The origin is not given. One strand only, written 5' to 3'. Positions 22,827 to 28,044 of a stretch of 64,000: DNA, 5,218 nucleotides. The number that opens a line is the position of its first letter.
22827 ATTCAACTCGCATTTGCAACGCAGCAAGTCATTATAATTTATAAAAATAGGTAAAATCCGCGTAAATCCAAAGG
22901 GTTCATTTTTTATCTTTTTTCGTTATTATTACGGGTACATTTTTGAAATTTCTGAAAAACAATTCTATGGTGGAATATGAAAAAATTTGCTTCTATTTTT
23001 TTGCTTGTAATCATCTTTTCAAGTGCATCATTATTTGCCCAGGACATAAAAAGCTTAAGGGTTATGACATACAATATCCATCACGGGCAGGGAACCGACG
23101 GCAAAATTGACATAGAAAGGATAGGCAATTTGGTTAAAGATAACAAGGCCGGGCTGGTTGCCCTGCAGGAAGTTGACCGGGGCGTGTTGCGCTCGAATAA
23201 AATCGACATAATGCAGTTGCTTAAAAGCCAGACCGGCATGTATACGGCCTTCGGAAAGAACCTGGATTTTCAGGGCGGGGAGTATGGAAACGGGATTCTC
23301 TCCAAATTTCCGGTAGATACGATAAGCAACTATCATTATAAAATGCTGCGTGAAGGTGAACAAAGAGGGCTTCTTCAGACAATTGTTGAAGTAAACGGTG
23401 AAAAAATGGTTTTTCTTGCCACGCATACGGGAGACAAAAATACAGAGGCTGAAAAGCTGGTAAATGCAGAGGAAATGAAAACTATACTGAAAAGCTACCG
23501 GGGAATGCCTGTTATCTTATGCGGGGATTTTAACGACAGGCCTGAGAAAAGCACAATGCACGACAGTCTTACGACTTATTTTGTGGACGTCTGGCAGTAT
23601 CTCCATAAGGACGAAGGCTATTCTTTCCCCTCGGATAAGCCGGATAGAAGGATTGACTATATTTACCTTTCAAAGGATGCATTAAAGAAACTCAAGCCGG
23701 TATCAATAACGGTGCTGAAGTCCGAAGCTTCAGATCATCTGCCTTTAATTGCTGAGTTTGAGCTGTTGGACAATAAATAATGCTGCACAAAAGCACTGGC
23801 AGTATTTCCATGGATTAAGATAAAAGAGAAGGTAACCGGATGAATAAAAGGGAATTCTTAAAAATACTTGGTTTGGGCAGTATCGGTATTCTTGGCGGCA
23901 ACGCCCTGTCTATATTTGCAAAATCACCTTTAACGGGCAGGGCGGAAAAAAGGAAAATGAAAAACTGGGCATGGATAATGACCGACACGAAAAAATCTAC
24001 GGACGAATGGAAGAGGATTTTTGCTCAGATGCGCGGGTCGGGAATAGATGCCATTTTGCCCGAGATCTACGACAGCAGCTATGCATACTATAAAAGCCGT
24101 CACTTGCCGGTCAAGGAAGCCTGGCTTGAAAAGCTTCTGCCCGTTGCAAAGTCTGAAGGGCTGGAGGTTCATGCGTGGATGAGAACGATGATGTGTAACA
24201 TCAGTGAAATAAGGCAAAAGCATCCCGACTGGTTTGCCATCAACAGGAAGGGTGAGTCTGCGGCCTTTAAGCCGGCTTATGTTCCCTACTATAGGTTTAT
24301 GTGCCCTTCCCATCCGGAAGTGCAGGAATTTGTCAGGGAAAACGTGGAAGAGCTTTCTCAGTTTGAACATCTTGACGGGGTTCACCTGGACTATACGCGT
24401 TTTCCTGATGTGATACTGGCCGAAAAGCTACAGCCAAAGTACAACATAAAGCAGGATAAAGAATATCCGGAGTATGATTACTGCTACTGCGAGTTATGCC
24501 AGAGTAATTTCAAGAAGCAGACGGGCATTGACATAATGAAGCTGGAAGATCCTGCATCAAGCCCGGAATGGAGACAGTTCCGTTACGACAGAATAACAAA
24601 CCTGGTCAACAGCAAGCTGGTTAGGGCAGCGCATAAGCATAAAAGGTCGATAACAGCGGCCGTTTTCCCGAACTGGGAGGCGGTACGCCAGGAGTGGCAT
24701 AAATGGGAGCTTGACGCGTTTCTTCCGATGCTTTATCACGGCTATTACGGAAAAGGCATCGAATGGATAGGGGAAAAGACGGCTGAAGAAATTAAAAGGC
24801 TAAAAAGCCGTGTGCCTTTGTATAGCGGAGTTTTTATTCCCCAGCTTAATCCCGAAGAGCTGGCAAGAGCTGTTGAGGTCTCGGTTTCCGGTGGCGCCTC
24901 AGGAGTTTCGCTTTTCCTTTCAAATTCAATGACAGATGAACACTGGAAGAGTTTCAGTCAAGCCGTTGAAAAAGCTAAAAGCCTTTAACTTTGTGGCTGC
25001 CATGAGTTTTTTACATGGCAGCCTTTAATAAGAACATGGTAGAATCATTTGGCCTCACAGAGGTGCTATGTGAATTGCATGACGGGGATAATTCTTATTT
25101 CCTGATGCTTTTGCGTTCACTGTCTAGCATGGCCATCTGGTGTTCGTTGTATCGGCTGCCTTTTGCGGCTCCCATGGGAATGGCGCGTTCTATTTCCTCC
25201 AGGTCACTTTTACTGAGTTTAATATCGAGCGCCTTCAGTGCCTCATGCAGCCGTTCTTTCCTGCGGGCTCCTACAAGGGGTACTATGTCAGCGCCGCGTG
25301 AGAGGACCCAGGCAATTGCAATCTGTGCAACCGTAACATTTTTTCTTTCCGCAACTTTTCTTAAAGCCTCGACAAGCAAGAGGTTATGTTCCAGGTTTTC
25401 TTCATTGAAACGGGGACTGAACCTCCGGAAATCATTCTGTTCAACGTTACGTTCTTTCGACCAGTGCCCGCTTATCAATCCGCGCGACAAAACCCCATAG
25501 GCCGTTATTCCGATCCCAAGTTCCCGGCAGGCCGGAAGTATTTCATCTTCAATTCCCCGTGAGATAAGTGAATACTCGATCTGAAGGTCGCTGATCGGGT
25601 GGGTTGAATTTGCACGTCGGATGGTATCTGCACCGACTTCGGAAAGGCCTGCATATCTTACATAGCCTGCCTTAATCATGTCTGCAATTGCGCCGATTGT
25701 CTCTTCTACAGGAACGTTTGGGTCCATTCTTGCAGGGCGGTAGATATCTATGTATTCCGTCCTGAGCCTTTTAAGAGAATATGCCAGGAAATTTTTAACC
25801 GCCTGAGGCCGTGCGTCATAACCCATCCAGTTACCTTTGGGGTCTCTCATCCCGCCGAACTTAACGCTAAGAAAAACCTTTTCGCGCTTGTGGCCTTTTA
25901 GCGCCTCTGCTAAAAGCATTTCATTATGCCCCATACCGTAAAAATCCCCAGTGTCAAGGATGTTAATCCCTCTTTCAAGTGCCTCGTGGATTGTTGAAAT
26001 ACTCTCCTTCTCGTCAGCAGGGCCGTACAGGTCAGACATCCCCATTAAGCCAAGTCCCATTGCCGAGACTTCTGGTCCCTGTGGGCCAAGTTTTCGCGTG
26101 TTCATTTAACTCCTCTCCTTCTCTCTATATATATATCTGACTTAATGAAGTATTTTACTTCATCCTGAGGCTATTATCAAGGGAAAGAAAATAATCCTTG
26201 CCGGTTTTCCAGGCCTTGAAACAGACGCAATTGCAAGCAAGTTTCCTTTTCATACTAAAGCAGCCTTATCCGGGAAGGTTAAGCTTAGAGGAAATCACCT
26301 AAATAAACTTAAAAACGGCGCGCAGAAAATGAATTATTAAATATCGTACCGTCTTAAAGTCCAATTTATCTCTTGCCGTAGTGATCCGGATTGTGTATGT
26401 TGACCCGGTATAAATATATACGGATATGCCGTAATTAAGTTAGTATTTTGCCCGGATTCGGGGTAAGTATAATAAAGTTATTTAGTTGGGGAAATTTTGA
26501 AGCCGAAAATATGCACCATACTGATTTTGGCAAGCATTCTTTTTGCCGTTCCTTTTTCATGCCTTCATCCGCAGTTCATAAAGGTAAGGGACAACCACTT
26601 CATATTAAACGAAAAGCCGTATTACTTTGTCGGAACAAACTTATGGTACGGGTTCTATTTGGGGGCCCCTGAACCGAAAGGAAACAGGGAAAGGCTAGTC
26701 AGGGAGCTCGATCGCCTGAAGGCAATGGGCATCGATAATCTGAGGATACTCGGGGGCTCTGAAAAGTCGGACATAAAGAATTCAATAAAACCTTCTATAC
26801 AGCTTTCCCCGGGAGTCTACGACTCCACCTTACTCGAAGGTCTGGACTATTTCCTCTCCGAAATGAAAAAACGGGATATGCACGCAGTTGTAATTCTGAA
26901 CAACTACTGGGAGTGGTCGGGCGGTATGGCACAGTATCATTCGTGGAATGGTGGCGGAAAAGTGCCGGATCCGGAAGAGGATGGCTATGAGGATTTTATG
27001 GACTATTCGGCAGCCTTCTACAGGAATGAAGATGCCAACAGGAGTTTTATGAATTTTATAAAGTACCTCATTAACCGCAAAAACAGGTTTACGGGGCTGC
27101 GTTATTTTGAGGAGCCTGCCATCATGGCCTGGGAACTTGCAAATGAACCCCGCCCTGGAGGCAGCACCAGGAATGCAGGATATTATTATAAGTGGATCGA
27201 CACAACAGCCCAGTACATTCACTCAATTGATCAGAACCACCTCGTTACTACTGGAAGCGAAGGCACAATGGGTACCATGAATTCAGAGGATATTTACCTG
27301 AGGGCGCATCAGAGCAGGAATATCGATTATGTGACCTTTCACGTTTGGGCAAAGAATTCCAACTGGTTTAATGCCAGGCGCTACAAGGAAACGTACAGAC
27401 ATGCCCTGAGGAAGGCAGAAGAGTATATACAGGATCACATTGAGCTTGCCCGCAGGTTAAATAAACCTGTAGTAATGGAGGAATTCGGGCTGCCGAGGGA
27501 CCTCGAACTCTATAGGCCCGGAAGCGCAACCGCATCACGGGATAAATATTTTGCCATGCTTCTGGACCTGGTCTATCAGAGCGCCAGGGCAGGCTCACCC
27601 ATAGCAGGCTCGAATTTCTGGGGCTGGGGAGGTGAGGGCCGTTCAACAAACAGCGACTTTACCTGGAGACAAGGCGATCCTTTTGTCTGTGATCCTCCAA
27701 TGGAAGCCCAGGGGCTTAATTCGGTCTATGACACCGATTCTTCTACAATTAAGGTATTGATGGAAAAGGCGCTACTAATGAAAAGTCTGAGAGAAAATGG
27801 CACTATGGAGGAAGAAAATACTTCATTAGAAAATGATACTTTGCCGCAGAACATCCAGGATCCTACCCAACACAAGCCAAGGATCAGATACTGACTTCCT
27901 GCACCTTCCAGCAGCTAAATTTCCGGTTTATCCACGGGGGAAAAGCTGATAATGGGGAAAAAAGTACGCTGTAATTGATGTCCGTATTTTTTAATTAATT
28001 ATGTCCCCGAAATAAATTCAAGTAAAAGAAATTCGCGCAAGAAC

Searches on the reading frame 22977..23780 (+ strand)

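Call 111: search_protein_families(library=pfam, proteins=[window:22977-23780:+], max_evalue=0.00001)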
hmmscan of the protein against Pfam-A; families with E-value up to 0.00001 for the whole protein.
window:22977-23780:+ (267 aa): 2 families
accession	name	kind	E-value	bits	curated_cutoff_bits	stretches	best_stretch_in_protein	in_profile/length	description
PF03372.29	Exo_endo_phos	-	2.3e-22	80.2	24.5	1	30-254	1-225/225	Endonuclease/Exonuclease/phosphatase family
PF23226.1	Exo_endo_phos_PGAP2IP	-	3.4e-14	53.1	27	1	26-193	3-166/239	PGAP2IP, C-terminal nuclease-like domain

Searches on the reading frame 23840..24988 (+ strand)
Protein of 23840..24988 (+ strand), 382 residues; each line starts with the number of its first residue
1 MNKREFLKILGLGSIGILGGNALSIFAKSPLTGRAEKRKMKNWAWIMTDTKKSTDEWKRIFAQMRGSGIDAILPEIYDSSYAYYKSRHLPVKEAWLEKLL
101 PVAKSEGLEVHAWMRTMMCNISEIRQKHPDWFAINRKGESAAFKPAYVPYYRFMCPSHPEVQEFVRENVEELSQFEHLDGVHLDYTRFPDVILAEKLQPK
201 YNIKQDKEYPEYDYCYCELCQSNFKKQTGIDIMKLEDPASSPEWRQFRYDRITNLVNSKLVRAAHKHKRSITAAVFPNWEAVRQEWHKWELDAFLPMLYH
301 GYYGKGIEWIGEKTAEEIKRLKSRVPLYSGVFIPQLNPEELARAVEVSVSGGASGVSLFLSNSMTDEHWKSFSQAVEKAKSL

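Call 111: search_protein_families(library=pfam, proteins=[window:23840-24988:+], max_evalue=0.00001)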
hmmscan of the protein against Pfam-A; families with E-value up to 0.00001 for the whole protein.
window:23840-24988:+ (382 aa): 2 families
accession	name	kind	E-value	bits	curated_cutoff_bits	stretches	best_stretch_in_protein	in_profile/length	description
PF02638.21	GHL10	-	1.6e-15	57.5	27.9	1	75-303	39-265/311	Glycosyl hydrolase-like 10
PF14871.12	GHL6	-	4.7e-09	37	35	1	77-184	30-131/132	Hypothetical glycosyl hydrolase 6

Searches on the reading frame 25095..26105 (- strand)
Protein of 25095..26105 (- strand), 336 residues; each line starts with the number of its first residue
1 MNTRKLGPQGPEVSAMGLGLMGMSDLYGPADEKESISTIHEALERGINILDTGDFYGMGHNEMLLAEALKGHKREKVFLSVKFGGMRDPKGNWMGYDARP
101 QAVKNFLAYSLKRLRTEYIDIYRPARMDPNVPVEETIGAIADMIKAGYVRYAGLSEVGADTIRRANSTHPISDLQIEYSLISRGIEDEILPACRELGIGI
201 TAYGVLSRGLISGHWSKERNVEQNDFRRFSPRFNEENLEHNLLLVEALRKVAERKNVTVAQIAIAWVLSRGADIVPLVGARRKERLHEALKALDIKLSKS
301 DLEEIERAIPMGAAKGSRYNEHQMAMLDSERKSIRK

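Call 111: search_protein_families(library=pfam, proteins=[window:25095-26105:-], max_evalue=0.00001)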
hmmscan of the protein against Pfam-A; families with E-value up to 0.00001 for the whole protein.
window:25095-26105:- (336 aa): 1 family
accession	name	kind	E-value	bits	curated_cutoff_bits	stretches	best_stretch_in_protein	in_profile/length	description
PF00248.27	Aldo_ket_red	-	4.5e-71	239.7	24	1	16-308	2-289/291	Aldo/keto reductase family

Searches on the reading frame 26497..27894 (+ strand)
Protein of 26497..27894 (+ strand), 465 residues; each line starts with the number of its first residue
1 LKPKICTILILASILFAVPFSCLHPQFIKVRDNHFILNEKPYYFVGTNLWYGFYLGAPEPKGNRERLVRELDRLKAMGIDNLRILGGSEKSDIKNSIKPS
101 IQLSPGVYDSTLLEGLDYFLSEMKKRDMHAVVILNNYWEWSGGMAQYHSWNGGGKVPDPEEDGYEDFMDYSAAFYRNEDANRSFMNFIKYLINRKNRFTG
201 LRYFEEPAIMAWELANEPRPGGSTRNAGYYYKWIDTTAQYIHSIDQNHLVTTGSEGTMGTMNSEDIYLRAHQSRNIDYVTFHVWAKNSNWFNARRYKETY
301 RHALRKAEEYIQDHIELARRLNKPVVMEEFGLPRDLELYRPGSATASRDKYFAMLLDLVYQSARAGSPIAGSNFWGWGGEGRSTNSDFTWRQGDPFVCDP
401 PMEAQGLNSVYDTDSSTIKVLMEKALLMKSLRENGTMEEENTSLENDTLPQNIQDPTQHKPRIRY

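Call 111: search_protein_families(library=pfam, proteins=[window:26497-27894:+], max_evalue=0.00001)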
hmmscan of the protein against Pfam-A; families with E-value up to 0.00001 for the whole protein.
window:26497-27894:+ (465 aa): 1 family
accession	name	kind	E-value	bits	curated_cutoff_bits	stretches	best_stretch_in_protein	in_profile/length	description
PF00150.24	Cellulase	-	1.9e-07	31.3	23.5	1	73-333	29-239/272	Cellulase (glycosyl hydrolase family 5)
